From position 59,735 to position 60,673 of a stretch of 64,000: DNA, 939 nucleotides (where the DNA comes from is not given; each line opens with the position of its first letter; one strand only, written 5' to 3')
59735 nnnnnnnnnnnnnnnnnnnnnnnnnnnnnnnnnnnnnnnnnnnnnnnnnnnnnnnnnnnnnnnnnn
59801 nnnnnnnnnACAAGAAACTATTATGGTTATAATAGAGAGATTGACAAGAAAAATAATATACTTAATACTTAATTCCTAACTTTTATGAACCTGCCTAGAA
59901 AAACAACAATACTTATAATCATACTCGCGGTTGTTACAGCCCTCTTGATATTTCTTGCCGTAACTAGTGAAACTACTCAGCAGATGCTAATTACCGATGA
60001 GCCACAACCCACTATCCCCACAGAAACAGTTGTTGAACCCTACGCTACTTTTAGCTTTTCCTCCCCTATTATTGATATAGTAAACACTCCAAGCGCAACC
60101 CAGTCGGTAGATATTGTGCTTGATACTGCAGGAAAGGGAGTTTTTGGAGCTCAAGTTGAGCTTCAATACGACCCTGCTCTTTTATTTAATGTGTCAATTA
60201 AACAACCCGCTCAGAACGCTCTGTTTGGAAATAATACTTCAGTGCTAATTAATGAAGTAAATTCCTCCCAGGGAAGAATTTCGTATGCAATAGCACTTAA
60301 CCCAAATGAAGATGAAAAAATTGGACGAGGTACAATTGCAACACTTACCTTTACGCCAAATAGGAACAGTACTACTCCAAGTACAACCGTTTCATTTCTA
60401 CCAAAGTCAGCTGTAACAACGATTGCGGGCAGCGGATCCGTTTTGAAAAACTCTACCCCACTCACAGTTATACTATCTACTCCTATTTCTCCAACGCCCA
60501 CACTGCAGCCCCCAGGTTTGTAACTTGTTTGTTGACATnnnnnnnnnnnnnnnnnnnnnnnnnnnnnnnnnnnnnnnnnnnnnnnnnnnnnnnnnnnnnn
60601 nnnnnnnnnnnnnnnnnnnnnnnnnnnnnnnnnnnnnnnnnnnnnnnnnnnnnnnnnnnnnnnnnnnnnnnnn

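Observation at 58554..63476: Tandem duplicated cohesin-dockerin-like surface cassette next to tRNA-Cys, candidate undescribed display system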

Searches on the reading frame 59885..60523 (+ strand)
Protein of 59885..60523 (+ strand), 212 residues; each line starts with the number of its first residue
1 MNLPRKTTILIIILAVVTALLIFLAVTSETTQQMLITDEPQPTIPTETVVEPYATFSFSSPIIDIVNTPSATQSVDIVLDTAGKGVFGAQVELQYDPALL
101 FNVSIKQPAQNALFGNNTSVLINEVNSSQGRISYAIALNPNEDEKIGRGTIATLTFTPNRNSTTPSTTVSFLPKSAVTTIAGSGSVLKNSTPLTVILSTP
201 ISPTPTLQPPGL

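Call 3: search_protein_families(library=pfam, proteins=[window:59885-60523:+], max_evalue=1)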
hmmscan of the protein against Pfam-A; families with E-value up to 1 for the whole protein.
window:59885-60523:+ (212 aa): 1 family
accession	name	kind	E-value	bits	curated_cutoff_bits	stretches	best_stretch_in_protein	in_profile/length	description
PF00963.24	Cohesin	-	3.3e-07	31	24.1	1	77-172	20-114/139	Cohesin domain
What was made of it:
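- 59885..60523 (+): Small1: 212-aa protein with an N-terminal TM helix (model helix 5-33), a ~20-aa linker, a cohesin domain (residues ~54-196, nt 60044-60472) and a short PT-rich tail. Pfam Cohesin 31.0 bits against GA 24.1 (call 3).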

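Call 4: search_protein_families(library=ncbifam, proteins=[window:59885-60523:+], max_evalue=1)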
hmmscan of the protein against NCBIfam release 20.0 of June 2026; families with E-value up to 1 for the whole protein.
window:59885-60523:+ (212 aa): 0 families

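Call 10: search_solved_structures(query=window:59885-60523:+, max_evalue=10, show_alignments=2)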
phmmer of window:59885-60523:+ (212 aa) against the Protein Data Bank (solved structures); distinct sequences matched with E-value up to 10: 2.
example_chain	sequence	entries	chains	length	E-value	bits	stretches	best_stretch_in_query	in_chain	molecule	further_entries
4pcv_A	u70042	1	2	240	0.62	13.2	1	60-110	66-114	BdcA (YjgI)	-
5z2l_A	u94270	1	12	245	0.64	13.2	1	60-110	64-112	Cyclic-di-GMP-binding biofilm dispersal mediator protein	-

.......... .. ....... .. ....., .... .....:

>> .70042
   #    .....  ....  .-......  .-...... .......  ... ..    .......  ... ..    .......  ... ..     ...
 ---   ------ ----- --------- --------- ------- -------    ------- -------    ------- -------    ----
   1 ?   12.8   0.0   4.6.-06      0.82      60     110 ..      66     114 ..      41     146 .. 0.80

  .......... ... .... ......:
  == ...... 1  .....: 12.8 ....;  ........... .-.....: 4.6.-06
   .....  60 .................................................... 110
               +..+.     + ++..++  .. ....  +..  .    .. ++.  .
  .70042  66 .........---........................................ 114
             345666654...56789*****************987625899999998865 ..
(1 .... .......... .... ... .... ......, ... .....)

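Call 13: find_homologous_proteins(query=window:59885-60523:+)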
Query window:59885-60523:+ (212 aa): 101 proteins with E <= 0.001 among 504 candidates.
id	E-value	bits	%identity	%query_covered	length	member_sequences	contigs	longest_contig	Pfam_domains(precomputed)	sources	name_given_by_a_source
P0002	3.4e-124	430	100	100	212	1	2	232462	PF00963.25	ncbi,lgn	-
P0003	2.3e-83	297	73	93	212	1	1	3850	PF00963.25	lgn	-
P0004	2.9e-81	290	69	96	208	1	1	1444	PF00963.25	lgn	-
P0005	1.9e-80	287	71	95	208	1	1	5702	-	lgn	-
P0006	1.3e-54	203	54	95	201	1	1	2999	PF00963.25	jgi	jgi:hypothetical protein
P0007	4.3e-54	201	53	93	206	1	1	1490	PF00963.25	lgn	-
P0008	2.2e-53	199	54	92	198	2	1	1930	PF00963.25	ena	-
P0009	7.3e-53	197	53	91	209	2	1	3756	-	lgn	-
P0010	4.5e-51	191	53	91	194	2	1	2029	PF00963.25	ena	-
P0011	5.5e-51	191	51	93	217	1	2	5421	-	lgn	-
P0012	9.6e-51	190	52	92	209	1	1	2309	PF00963.25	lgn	-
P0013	1.4e-50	190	52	95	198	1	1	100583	PF00963.25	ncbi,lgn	-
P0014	1.9e-50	189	55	83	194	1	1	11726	PF00963.25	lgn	-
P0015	3.2e-50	189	52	96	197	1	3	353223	PF00963.25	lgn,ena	-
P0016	1.4e-49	187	53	92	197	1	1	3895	PF00963.25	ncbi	-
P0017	2.0e-49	186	54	92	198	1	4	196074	PF00963.25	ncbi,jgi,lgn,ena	-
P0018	3.2e-49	185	51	92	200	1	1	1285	PF00963.25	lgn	-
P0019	7.1e-49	184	52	93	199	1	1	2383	PF00963.25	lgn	-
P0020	9.1e-49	184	52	92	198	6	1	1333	PF00963.25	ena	-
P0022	1.6e-48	183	52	95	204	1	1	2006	PF00963.25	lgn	-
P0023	2.7e-48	182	51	91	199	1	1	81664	PF00963.25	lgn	-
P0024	4.3e-48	182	52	93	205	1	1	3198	PF00963.25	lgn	-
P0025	1.1e-47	180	52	93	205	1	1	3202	PF00963.25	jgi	jgi:hypothetical protein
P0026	2.0e-47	180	53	93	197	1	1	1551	PF00963.25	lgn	-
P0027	2.6e-47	179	50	97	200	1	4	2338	PF00963.25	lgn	-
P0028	3.2e-47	179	52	92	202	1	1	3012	PF00963.25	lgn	-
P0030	3.9e-47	179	52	92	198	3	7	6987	PF00963.25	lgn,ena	-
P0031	5.5e-47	178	51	95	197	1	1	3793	PF00963.25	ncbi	-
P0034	7.0e-47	178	48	98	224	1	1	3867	PF00963.25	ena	-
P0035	7.0e-47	178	50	95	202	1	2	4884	PF00963.25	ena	-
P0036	1.1e-46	177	49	98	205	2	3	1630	PF00963.25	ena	-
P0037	1.4e-46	177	51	92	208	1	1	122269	PF00963.25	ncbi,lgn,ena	-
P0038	2.2e-46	176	48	96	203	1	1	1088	PF00963.25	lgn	-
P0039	2.4e-46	176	49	91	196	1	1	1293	PF00963.25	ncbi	-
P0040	3.8e-46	175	48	93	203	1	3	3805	PF00963.25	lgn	-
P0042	4.2e-46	175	49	92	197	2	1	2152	PF00963.25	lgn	-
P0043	4.3e-46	175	50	93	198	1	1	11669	PF00963.25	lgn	-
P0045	8.4e-46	174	50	96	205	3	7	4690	PF00963.25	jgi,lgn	-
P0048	3.6e-45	172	51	93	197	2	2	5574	PF00963.25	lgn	-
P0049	4.6e-45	172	48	95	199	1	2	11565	PF00963.25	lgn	-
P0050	4.7e-45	172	47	92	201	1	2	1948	PF00963.25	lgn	-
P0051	5.2e-45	172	50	91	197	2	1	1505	PF00963.25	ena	-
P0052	6.8e-45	171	49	95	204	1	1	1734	PF00963.25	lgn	-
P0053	8.9e-45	171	45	92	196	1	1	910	PF00963.25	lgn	-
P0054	1.5e-44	170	50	97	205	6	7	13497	PF00963.25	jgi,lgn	jgi:hypothetical protein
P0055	3.3e-44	169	52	91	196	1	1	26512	PF00963.25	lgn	-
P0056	3.6e-44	169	50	95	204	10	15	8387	PF00963.25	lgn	-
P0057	1.5e-43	167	49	95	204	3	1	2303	PF00963.25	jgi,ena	-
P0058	2.9e-43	166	48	93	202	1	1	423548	PF00963.25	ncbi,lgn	-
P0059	3.7e-43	166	48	92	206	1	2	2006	PF00963.25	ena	-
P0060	9.2e-43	164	49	94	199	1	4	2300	PF00963.25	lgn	-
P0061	4.0e-42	162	47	93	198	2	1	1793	PF00963.25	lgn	-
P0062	4.2e-42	162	47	93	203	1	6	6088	PF00963.25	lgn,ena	-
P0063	4.9e-42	162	46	93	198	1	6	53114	PF00963.25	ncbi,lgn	-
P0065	1.6e-41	160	46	92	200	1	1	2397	PF00963.25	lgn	-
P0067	6.0e-41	158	47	92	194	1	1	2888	PF00963.25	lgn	-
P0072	6.3e-40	155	47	92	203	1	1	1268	PF00963.25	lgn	-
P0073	1.1e-39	154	41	92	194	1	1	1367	PF00963.25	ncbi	-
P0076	3.5e-39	153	45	91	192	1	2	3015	PF00963.25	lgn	-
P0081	1.2e-34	138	45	92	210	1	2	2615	PF00963.25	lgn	-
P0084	6.2e-34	136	41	93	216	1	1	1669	PF00963.25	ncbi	-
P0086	4.1e-33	133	43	93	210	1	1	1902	PF00963.25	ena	-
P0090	9.7e-32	128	41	93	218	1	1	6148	PF00963.25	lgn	-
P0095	1.5e-28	118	42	98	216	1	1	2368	PF00963.25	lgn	-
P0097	1.6e-27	115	40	92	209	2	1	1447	PF00963.25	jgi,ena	-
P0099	4.7e-19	87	45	58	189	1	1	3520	PF00963.25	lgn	-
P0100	1.4e-18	86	34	91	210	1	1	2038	PF00963.25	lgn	-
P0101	5.4e-16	77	41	56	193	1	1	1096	PF00963.25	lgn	-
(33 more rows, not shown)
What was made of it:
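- On Cohesin (Pfam PF00963): Most of the 101 homologue clusters carry precomputed PF00963 (call 13).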

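Call 14: find_encoding_contigs(protein=P0002, flank=10000, max_places=3)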
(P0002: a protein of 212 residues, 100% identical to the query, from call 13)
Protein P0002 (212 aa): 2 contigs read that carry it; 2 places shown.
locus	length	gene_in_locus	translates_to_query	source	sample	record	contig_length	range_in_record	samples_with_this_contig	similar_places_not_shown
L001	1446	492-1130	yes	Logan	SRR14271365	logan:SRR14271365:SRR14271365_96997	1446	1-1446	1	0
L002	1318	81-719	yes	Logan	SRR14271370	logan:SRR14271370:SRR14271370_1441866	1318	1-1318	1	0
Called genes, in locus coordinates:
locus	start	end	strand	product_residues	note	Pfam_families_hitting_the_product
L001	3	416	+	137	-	?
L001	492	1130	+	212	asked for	PF00963:Cohesin (weak)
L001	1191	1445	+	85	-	?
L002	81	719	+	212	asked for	PF00963:Cohesin (weak)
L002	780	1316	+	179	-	?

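Call 15: find_encoding_contigs(protein=P0015, flank=8000, max_places=3)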
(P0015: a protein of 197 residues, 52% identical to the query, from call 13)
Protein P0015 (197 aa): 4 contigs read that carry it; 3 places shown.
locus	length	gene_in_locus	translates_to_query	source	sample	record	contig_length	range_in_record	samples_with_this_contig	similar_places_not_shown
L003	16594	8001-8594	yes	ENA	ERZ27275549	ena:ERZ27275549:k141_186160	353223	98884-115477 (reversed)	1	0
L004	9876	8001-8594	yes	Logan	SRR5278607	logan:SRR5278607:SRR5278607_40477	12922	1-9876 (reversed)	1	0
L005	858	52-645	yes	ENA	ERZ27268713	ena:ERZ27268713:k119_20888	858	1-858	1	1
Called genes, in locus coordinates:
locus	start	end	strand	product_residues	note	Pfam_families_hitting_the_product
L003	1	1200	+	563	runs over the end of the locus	-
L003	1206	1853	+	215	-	-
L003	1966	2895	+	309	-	-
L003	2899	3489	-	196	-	-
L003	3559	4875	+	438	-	PF00464:SHMT, PF00155:Aminotran_1_2 (weak)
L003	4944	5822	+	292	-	-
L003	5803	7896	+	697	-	PF00963:Cohesin (weak), PF00404:Dockerin_1 (faint)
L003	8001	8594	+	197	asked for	PF00963:Cohesin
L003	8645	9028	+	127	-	-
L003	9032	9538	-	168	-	-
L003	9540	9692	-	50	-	-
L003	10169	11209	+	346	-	PF00188:CAP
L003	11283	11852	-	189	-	PF06559:DCD_N, PF22769:DCD, PF00692:dUTPase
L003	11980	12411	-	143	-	-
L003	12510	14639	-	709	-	-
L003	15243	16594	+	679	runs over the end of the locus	PF00404:Dockerin_1, PF13499:EF-hand_7 (faint)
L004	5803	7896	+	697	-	PF00963:Cohesin (weak), PF00404:Dockerin_1 (faint)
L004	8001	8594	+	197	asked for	PF00963:Cohesin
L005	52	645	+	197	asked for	PF00963:Cohesin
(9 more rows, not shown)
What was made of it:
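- The same adjacency is seen in a 353-kb metagenome contig (call 15).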

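Call 23: find_related_loci(query=A2, collection=genome_contigs, flank=10000)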
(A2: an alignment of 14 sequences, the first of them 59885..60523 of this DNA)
Query A2 (212 aa) in genome_contigs; peptide patterns used: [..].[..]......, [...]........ (x = any residue, [..] = any of these).
81 stretches matched a pattern; 20 encode a relative of the query (tblastn E <= 1e-3); 20 distinct loci.
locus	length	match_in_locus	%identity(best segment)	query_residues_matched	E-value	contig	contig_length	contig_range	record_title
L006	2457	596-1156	53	3-195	9e-60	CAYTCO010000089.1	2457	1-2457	MAG TPA_asm: uncultured Gammaproteobacteria bacterium isolate SRP286056_co1_355 genome assembly, contig: NODE_77750_leng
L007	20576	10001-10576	54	2-198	1e-58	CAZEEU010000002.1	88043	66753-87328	MAG TPA_asm: uncultured Gammaproteobacteria bacterium isolate SRP286056_co1_676 genome assembly, contig: NODE_201_length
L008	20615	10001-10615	51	2-212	1e-58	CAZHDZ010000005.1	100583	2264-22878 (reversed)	MAG TPA_asm: uncultured Gammaproteobacteria bacterium isolate SRP286056_co1_222 genome assembly, contig: NODE_151_length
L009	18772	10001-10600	51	3-204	3e-52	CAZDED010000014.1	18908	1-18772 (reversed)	MAG TPA_asm: uncultured Gammaproteobacteria bacterium isolate SRP278252_co2_138 genome assembly, contig: NODE_5984_lengt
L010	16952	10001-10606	48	1-204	1e-51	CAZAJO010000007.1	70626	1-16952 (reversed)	MAG TPA_asm: uncultured Gammaproteobacteria bacterium isolate SRP342105_co1_429 genome assembly, contig: NODE_465_length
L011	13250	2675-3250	46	3-200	9e-48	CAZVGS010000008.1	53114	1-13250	MAG TPA_asm: uncultured Gammaproteobacteria bacterium isolate binchicken_co16_182 genome assembly, contig: NODE_1022_len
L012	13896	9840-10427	50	1-198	2e-46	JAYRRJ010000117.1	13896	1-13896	MAG: Candidatus Levyibacteriota bacterium isolate XM1_ASGE3bin.27 k141_756325, whole genome shotgun sequence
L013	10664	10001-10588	50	1-198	2e-46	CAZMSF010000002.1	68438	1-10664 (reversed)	MAG TPA_asm: uncultured Gammaproteobacteria bacterium isolate SRP135725_co1_372 genome assembly, contig: NODE_280_length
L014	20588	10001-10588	47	2-199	2e-42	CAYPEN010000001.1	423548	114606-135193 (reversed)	MAG TPA_asm: uncultured Gammaproteobacteria bacterium isolate SRP263991_co5_217 genome assembly, contig: NODE_12_length_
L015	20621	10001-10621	42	3-209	5e-42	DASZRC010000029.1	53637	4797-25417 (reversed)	MAG TPA_asm: Patescibacteria group bacterium isolate SMAG_U6014 k141_873103, whole genome shotgun sequence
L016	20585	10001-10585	44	3-199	2e-40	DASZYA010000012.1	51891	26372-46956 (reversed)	MAG TPA_asm: Patescibacteria group bacterium isolate SMAG_U6198 k141_169359, whole genome shotgun sequence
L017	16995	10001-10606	49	3-207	6e-40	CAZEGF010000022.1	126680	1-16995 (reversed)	MAG TPA_asm: uncultured Gammaproteobacteria bacterium isolate SRP135725_co2_582 genome assembly, contig: k141_3852637, w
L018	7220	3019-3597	46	3-198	2e-39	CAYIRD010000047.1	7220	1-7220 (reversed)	MAG TPA_asm: uncultured Gammaproteobacteria bacterium isolate ERP119705_co24_323 genome assembly, contig: NODE_16447_len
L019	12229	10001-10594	41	3-198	3e-38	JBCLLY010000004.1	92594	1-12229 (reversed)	Candidatus Levyibacteriota bacterium isolate SLM_LV1_02b-C10 Node_4_length_92594_cov_80.480607, whole genome shotgun seq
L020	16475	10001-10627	41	3-210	8e-37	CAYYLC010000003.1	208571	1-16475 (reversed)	MAG TPA_asm: uncultured Gammaproteobacteria bacterium isolate binchicken_co173_361 genome assembly, contig: NODE_91_leng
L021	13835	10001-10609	38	1-200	7e-35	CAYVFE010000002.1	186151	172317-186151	MAG TPA_asm: uncultured Gammaproteobacteria bacterium isolate binchicken_co173_433 genome assembly, contig: NODE_125_len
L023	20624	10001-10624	38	3-210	5e-32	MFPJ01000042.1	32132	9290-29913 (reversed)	MAG: Candidatus Levybacteria bacterium RIFCSPLOWO2_12_FULL_39_17 rifcsplowo2_12_scaffold_7320, whole genome shotgun sequ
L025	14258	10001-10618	29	5-212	3e-19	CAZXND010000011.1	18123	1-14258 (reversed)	MAG TPA_asm: uncultured Gammaproteobacteria bacterium isolate SRP192515_co1_195 genome assembly, contig: NODE_2905_lengt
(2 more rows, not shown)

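Call 30: predict_structure(alignment_id=A1)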
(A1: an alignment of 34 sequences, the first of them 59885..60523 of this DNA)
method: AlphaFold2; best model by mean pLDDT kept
length: 212 residues; sequences in the alignment: 34
mean_pLDDT: 91.6   pTM: 0.74
mean pLDDT of the five models: 91.6, 90.7, 89.9, 89.9, 89.8
residues with pLDDT >= 90: 162; 70-90: 32; 50-70: 17; < 50: 1
segments of 3 or more residues with pLDDT < 50: none
pLDDT, mean of each block of 10 residues (from residue 1): 77 97 81 57 78 98 94 98 98 98 97 96 98 98 98 98 96 97 94 95 84 73
secondary structure, 60 per line:
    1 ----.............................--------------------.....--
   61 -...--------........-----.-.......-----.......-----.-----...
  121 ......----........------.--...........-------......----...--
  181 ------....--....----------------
elements in order: H5-33 E54-58 E62-64 E73-80 E88-94 E100-106 E118-126 E131-138 E148-158 E166-171 E176-178 E187-190 E193-196
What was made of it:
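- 59885..60523 (+): AlphaFold pLDDT 91.6 (call 30).
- On Type II cohesin: The model has no helix within residues 54-196 (call 30).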

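Call 33: fold_search(model_id=the predicted structure, library=pdb)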
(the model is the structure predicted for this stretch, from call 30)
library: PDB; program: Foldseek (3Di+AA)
matches with E <= 10: 1779; with E <= 0.001: 60
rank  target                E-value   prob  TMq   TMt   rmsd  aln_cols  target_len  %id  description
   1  6kgc_A                3.7e-08  1.00  0.53  0.75   3.5       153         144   16  Crystal structure of CaDoc0917(R49D)-CaCohA2 complex at pH 5.4 (released 2020-07-08)
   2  2vn5_C                4.2e-08  1.00  0.54  0.74   4.4       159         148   19  The Clostridium cellulolyticum dockerin displays a dual binding mode for its cohesin partner (released 2008-05-20)
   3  6kgd_A                4.6e-08  1.00  0.55  0.76   3.1       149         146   16  Crystal structure of CaDoc0917(R49D)-CaCohA2 complex at pH 8.0 (released 2020-07-08)
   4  2vn6_A                5.2e-08  1.00  0.52  0.70   4.1       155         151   18  The Clostridium cellulolyticum dockerin displays a dual binding mode for its cohesin partner (released 2008-05-13)
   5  6kgf_C                6.1e-08  1.00  0.53  0.74   3.0       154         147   16  Crystal structure of CaDoc0917(R16D)-CaCohA2 complex at pH 8.2 (released 2020-07-08)
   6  2vn5_A                9.4e-08  1.00  0.51  0.73   3.8       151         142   19  The Clostridium cellulolyticum dockerin displays a dual binding mode for its cohesin partner (released 2008-05-20)
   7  6kge_A                1.1e-07  1.00  0.53  0.76   3.0       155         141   16  Crystal structure of CaDoc0917(R16D)-CaCohA2 complex at pH 5.5 (released 2020-07-08)
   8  1g1k_A                1.1e-07  1.00  0.52  0.74   3.5       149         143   19  COHESIN MODULE FROM THE CELLULOSOME OF CLOSTRIDIUM CELLULOLYTICUM (released 2000-11-22)
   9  4ums                  1.5e-07  1.00  0.48  0.64   5.3       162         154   15  The crystal structure of the seventh ScaB type I cohesin from Pseudobacteroides cellulosolvens (released 2015-05-06)
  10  6kgf_A                2.3e-07  1.00  0.52  0.73   3.6       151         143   16  Crystal structure of CaDoc0917(R16D)-CaCohA2 complex at pH 8.2 (released 2020-07-08)
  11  4dh2_A                4.4e-07  1.00  0.54  0.70   4.2       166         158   13  Crystal structure of Coh-OlpC(Cthe_0452)-Doc435(Cthe_0435) complex: A novel type I Cohesin-Dockerin complex from Clost (released 2012-11-28)
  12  6kg8_MODEL_1_A        5.1e-07  1.00  0.51  0.67   3.5       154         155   18  Solution structure of CaCohA2 from Clostridium acetobutylicum (released 2020-07-08)
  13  4dh2_C                5.4e-07  1.00  0.53  0.69   4.1       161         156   13  Crystal structure of Coh-OlpC(Cthe_0452)-Doc435(Cthe_0435) complex: A novel type I Cohesin-Dockerin complex from Clost (released 2012-11-28)
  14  5nrm_A                5.7e-07  1.00  0.52  0.74   3.5       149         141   17  Crystal structure of the sixth cohesin from Acetivibrio cellulolyticus' scaffoldin B in complex with Cel5 dockerin S51 (released 2018-01-31)
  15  4uyp_C                7.5e-07  1.00  0.54  0.75   3.3       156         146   13  High resolution structure of the third cohesin ScaC in complex with the ScaB dockerin with a mutation in the N-termina (released 2015-04-15)
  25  2jh2_A                2.0e-06  1.00  0.42  0.62   4.7       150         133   13  X-ray crystal structure of a cohesin-like module from Clostridium perfringens (released 2007-11-06)
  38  2w1n                  2.1e-05  1.00  0.46  0.43   5.6       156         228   17  cohesin and fibronectin type-III double module construct from the Clostridium perfringens glycoside hydrolase GH84C (released 2009-02-03)
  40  2jh2_B                2.5e-05  1.00  0.40  0.57   5.0       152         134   12  X-ray crystal structure of a cohesin-like module from Clostridium perfringens (released 2007-11-06)
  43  2vo8                  3.8e-05  1.00  0.45  0.66   4.0       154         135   12  Cohesin module from Clostridium perfringens ATCC13124 family 33 glycoside hydrolase. (released 2008-09-02)
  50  2jh2_C                6.6e-05  1.00  0.45  0.67   4.5       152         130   12  X-ray crystal structure of a cohesin-like module from Clostridium perfringens (released 2007-11-06)
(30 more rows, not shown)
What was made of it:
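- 59885..60523 (+): Foldseek top 50 hits are all cohesins, best 6kgc_A at E=3.7e-8, TM 0.75 (call 33).
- On Type II cohesin: The best matches are type I cohesins (TM ~0.75), while type II 2b59_A ranks 23rd with TM 0.59 (call 33).
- On X-module-dockerin dyad (type II X-Doc): The model shows a TM helix and a type I-like fold (calls 30, 33).
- Closest known: Non-cellulosomal cohesin/dockerin modules. Same: C. perfringens cohesin-like modules are among the fold matches (2jh2, 2w1n, 2vo8, call 33).
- The model has pLDDT 91.6 and its top 50 PDB fold hits are all cohesins (calls 30, 33).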
